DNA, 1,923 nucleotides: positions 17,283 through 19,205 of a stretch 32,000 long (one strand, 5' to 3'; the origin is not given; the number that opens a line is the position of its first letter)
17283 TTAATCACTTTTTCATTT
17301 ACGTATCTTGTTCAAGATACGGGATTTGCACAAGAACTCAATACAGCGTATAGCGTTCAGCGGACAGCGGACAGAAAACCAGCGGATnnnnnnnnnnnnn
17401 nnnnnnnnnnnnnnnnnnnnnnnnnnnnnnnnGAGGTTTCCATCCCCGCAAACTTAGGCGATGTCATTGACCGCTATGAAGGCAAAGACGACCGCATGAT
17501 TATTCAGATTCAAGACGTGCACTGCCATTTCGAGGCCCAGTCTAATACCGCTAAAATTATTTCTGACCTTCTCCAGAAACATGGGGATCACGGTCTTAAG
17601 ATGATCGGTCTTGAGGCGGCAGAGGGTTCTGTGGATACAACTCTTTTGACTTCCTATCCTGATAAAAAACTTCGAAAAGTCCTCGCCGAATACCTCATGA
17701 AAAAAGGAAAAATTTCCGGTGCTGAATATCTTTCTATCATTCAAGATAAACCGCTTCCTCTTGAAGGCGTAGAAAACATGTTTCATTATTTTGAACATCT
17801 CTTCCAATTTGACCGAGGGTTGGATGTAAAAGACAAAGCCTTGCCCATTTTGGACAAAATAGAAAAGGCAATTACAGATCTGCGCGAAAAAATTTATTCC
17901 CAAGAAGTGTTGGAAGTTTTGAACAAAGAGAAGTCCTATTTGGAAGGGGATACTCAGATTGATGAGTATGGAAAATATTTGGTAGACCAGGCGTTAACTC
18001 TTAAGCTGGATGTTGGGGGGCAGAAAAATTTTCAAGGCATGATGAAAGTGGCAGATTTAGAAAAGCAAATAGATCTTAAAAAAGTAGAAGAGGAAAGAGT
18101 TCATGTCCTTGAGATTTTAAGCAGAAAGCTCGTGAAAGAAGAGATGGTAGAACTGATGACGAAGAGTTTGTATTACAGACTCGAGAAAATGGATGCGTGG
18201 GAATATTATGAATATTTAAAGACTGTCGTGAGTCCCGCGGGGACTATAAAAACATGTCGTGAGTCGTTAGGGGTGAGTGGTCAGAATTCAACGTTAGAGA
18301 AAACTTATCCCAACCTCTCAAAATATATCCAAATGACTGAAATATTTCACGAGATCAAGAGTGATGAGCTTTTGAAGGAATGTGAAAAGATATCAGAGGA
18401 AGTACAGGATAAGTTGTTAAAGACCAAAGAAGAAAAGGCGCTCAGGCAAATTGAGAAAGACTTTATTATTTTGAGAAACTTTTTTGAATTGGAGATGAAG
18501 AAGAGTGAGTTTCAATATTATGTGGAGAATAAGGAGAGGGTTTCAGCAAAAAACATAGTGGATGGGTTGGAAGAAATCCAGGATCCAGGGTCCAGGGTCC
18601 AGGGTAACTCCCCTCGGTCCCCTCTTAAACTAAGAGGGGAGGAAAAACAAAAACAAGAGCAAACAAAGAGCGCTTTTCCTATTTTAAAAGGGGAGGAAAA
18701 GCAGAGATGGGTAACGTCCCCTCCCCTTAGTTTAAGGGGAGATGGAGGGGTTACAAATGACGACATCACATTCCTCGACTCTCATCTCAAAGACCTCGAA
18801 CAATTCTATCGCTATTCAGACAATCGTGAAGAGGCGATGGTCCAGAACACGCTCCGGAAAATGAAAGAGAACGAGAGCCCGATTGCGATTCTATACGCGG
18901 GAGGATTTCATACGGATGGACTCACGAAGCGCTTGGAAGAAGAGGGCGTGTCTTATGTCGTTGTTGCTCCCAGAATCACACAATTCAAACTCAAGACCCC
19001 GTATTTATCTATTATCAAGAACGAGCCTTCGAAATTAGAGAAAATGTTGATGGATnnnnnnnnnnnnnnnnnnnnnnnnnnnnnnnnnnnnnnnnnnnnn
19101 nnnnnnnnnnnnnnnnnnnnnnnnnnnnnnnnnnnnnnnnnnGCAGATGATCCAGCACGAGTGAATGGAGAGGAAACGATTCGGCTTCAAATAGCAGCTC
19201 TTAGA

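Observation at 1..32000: Back-to-back giant envelope genes as a candidate undescribed cell-surface system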

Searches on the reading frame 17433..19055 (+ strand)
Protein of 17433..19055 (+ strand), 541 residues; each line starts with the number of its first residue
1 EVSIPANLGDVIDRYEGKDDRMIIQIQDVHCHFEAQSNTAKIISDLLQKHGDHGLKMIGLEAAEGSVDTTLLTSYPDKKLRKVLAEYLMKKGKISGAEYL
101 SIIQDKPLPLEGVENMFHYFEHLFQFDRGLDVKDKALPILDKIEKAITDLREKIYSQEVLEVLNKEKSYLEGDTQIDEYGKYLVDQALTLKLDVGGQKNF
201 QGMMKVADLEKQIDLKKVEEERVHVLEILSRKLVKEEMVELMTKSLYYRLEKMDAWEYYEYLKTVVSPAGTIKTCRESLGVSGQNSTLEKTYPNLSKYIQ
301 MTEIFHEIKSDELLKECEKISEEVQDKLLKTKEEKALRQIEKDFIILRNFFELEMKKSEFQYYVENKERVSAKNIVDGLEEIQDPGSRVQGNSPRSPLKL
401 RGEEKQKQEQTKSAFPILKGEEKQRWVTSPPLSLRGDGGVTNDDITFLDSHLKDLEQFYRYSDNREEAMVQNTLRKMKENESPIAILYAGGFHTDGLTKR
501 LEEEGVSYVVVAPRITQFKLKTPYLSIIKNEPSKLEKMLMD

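Call 59: predict_structure(alignment_id=A2)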
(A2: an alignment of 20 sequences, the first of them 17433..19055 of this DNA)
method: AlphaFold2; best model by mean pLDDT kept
length: 541 residues; sequences in the alignment: 20
mean_pLDDT: 82.6   pTM: 0.73
mean pLDDT of the five models: 82.6, 81.8, 80.8, 80.8, 80.1
residues with pLDDT >= 90: 312; 70-90: 129; 50-70: 14; < 50: 86
segments of 3 or more residues with pLDDT < 50: 269-285, 389-433, 519-541
pLDDT, mean of each block of 10 residues (from residue 1): 86 93 93 91 96 95 92 93 94 93 94 95 92 94 94 94 91 85 94 90 87 89 89 84 86 81 71 45 54 89 83 87 94 95 96 90 94 94 70 43 39 37 39 57 94 93 95 97 96 93 97 73 42 38 33
secondary structure, 60 per line:
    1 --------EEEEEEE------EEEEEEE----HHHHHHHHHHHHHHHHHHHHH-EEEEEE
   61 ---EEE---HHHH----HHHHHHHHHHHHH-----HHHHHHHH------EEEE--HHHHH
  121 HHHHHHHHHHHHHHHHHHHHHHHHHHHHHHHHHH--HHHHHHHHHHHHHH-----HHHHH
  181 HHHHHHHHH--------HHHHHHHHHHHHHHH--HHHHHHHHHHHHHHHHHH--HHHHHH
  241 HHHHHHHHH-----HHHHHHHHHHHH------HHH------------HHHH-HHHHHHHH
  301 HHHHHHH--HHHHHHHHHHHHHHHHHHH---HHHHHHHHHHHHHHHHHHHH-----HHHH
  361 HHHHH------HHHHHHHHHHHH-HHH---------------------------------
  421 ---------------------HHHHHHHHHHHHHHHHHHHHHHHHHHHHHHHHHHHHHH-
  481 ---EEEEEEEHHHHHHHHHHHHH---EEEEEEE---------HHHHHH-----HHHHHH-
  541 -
elements in order: E9-15 E22-28 H33-53 E55-60 E64-66 H70-73 H78-90 H96-103 E110-113 H116-154 H157-170 H176-189 H198-212 H215-232 H235-249 H255-266 H288-291 H293-307 H310-328 H332-351 H357-365 H372-383 H442-479 E484-490 H491-503 E507-513 H523-528 H534-539

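Call 65: fold_search(model_id=the predicted structure, library=pdb)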
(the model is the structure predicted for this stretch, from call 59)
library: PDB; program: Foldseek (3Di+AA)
matches with E <= 10: 144; with E <= 0.001: 0
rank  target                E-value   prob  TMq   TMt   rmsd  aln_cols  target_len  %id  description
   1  4cej_A                3.6e-01  0.08  0.12  0.07  19.7       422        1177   11  Crystal structure of AddAB-DNA-ADPNP complex at 3 Angstrom resolution (released 2014-03-12)
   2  8f7n                  5.8e-01  0.15  0.14  0.19  31.6       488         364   11  Crystal structure of chemoreceptor McpZ ligand sensing domain (released 2023-07-05)
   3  9cpb_5W               9.1e-01  0.05  0.10  0.13  43.7       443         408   12  Atomic model of bovine Fallopian tube cilia doublet microtubule (48-nm periodicity) (released 2024-10-30)
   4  7zr1_C                1.4e+00  0.06  0.12  0.09  62.1       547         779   10  Chaetomium thermophilum Mre11-Rad50-Nbs1 complex bound to ATPyS (composite structure) (released 2023-01-11)
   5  6h2x                  1.8e+00  0.02  0.08  0.11  50.2       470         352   11  MukB coiled-coil elbow from E. coli (released 2019-03-06)
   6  6h2e_Q                2.0e+00  0.06  0.11  0.18  23.3       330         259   11  Structure of the soluble AhlC of the tripartite alpha-pore forming toxin, AHL, from Aeromonas hydrophila. (released 2019-07-10)
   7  6r1j_J                2.1e+00  0.07  0.11  0.18  24.0       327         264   10  Structure of the soluble AhlC triple head mutant of the tripartite alpha-pore forming toxin, AHL, from Aeromonas hydro (released 2019-07-10)
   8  6m3p_A                2.1e+00  0.02  0.08  0.11  42.8       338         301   12  Crystal structure of AnkG/beta2-spectrin complex (released 2020-05-13)
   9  2v0o_B                2.2e+00  0.03  0.08  0.13  24.9       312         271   11  FCHO2 F-BAR domain (released 2007-06-26)
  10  9a6c_A                2.2e+00  0.03  0.10  0.09  33.5       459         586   10  Integrative model of YYDD-YYDB by crosslinking MS and deep learning (released 2024-09-18)
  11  5xg2                  2.3e+00  0.06  0.10  0.17  32.5       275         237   13  Crystal structure of a coiled-coil segment (residues 345-468 and 694-814) of Pyrococcus yayanosii Smc (released 2017-06-07)
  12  7aam_B                2.3e+00  0.03  0.08  0.12  32.5       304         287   12  Crystal structure of the F-BAR domain of PSTIPIP1 bound to the CTH domain of the phosphatase LYP (released 2022-02-23)
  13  2g5g                  2.5e+00  0.15  0.14  0.25  12.1       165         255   15  Cofacial heme binding to ChaN of Campylobacter jejuni (released 2006-10-03)
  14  6sz9_D                2.5e+00  0.08  0.14  0.21  18.1       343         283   14  Type IV Coupling Complex (T4CC) from L. pneumophila. (released 2020-05-13)
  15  7aan_B                2.5e+00  0.03  0.08  0.12  32.5       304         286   12  Crystal structure of the F-BAR domain of PSTIPIP1 (released 2022-02-23)
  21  5t09                  2.9e+00  0.20  0.13  0.27   8.7       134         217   13  The structure of the type III effector HopBA1 (released 2017-02-01)
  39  6xcq                  4.2e+00  0.06  0.18  0.22  26.0       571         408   11  Erythromycin esterase EreC, mutant H289N in its closed conformation (released 2021-02-17)
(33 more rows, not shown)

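Call 66: search_protein_families(library=pfam, alignment_id=A1, max_evalue=1)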
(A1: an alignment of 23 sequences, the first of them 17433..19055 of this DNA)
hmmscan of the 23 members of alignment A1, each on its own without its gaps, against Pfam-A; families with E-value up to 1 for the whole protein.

A. member 1, window:17433-19055:+ (541 aa): 0 families

B. families by the number of members that match (of 23 scanned): 30 families (the first 25 are shown)
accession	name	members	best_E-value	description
PF04187.18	Cofac_haem_bdg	7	0.00014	Haem-binding uptake, Tiki superfamily, ChaN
PF23202.1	PAH_ZNF598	5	0.00016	ZNF598 PAH domain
PF08349.16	DUF1722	3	0.016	Protein of unknown function (DUF1722)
PF23223.1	zf-C2H2_ZNF462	2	0.13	Zinc finger protein 462, C2H2 zinc finger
PF25622.1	Phi29_MCP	1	0.0026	Phi29-like phage major capsid protein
PF24576.1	IR75A_N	1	0.0066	Ionotropic receptor 75a N-terminal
PF20047.4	DUF6449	1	0.016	Domain of unknown function (DUF6449)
PF15639.11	Tox-MPTase3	1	0.022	Metallopeptidase toxin 3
PF25826.1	DUF7952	1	0.024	Domain of unknown function (DUF7952)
PF05019.18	Coq4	1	0.039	Coenzyme Q (ubiquinone) biosynthesis protein Coq4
PF14136.11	DUF4303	1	0.043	Domain of unknown function (DUF4303)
PF01963.22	TraB_PrgY_gumN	1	0.049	TraB/PrgY/gumN family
PF17594.7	GP57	1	0.05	Phage Tail fiber assembly helper gene product 57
PF13747.11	DUF4164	1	0.072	Domain of unknown function (DUF4164)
PF11998.13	DUF3493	1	0.083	Low psii accumulation1 / Rep27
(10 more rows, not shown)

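Call 86: search_solved_structures(query=A1, max_evalue=10, show_alignments=3)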
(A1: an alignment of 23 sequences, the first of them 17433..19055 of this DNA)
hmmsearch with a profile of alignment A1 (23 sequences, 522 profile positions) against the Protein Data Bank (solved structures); distinct sequences matched with E-value up to 10: 37.
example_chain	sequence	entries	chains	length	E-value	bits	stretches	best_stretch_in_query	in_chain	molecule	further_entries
5y88_T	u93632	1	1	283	0.018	16.9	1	328-401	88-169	Pre-mRNA-splicing factor CWC23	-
6z1p_Ax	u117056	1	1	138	0.053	15.4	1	239-324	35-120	Ribosomal protein L23, putative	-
2kt8_A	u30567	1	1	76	0.056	15.3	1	87-135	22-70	Probable surface protein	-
5tp5_A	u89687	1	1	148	0.069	15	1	263-317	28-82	Calmodulin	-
1mq1_A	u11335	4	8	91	0.11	14.3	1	276-333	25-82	S-100 protein, beta chain | S100B | Protein S100-B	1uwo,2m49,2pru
2h61_A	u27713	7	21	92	0.12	14.3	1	276-333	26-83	Protein S100-B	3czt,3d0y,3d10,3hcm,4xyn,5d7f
3rlz_A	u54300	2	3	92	0.12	14.2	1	276-333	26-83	Protein S100-B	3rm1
5csf_A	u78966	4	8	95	0.12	14.2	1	276-333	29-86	Protein S100-B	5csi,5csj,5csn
2l1w_A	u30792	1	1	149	0.13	14.1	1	185-309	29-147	Calmodulin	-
2k7o_A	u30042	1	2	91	0.13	14.1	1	276-333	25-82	Protein S100-B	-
1b4c_A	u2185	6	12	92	0.13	14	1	276-333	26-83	PROTEIN (S-100 PROTEIN, BETA CHAIN) | S100 CALCIUM-BINDING PROTEIN | S-100 protein, beta chain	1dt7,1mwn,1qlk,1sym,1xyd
6hcs_A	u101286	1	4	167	0.15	13.9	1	201-317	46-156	Calmodulin-1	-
5tp6_A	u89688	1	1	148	0.19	13.5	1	201-308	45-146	Calmodulin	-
2vb6_B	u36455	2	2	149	0.22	13.4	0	261-314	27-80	CALMODULIN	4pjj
5h53_C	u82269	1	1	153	0.35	12.7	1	185-306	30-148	Myosin light chain 1/3, skeletal muscle isoform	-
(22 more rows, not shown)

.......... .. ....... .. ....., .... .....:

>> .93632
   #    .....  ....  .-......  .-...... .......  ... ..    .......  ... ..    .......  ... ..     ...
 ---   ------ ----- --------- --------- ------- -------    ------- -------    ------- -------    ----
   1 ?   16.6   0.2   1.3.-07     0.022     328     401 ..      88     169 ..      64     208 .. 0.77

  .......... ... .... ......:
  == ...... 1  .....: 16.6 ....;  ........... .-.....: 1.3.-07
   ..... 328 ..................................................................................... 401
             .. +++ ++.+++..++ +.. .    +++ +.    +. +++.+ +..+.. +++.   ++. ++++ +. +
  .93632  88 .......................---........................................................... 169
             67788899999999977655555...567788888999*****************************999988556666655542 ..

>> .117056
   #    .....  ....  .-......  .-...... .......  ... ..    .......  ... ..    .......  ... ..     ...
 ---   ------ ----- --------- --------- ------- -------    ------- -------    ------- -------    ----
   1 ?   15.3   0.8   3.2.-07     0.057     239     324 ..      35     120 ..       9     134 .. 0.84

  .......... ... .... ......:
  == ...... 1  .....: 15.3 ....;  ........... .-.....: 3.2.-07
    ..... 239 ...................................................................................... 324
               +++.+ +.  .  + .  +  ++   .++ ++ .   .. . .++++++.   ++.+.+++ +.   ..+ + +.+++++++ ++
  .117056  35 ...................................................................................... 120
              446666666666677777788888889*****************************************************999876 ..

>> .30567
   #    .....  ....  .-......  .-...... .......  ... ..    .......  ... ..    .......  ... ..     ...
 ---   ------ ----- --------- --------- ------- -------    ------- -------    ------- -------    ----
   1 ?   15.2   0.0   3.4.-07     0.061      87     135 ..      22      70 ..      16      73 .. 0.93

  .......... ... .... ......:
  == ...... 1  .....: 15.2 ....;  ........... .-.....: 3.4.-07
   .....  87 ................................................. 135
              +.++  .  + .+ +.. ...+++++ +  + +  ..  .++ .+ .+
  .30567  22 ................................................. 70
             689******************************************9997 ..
